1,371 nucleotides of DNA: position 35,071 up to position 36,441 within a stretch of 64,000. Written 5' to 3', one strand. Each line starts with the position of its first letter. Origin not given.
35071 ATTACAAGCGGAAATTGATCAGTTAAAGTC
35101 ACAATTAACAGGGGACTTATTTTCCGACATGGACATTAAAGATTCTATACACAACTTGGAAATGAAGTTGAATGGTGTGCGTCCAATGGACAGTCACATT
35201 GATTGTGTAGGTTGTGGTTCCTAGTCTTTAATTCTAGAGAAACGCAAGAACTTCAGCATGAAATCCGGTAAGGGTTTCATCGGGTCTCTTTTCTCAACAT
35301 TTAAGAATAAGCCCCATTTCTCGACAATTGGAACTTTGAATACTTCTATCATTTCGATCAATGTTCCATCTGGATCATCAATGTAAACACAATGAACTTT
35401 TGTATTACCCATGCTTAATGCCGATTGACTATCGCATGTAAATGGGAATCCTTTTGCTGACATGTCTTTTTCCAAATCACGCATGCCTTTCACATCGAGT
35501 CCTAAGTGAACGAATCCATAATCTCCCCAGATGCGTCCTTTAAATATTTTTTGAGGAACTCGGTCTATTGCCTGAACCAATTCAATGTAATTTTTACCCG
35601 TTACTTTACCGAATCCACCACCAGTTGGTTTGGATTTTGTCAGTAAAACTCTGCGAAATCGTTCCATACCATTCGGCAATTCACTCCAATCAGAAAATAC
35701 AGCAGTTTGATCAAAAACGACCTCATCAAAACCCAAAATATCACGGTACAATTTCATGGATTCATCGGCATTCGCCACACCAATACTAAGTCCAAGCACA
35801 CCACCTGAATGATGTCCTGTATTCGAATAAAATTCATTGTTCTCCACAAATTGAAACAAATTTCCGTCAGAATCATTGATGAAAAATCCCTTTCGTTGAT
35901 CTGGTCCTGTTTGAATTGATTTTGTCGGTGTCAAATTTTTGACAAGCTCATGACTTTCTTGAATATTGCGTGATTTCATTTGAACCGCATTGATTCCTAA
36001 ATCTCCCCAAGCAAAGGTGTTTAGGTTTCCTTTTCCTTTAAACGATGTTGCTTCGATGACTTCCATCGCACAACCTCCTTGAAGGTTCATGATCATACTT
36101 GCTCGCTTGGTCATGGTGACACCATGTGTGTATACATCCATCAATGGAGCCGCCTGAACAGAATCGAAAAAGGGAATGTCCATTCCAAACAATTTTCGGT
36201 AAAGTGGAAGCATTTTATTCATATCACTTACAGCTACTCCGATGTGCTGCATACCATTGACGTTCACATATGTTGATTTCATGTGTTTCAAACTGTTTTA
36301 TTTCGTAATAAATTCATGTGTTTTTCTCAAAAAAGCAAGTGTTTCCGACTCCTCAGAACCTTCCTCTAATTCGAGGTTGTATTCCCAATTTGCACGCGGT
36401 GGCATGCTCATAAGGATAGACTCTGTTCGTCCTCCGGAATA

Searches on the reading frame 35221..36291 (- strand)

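Call 68: search_protein_families(library=pfam, proteins=[window:35221-36291:-], max_evalue=0.001)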
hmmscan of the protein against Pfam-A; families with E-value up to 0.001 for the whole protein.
window:35221-36291:- (356 aa): 2 families
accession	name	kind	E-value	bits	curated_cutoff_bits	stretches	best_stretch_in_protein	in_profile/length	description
PF00903.31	Glyoxalase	-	7e-11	43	20.6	0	169-314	6-121/121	Glyoxalase/Bleomycin resistance protein/Dioxygenase superfamily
PF13669.12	Glyoxalase_4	-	1.5e-07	32.1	27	0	170-287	5-96/109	Glyoxalase/Bleomycin resistance protein/Dioxygenase superfamily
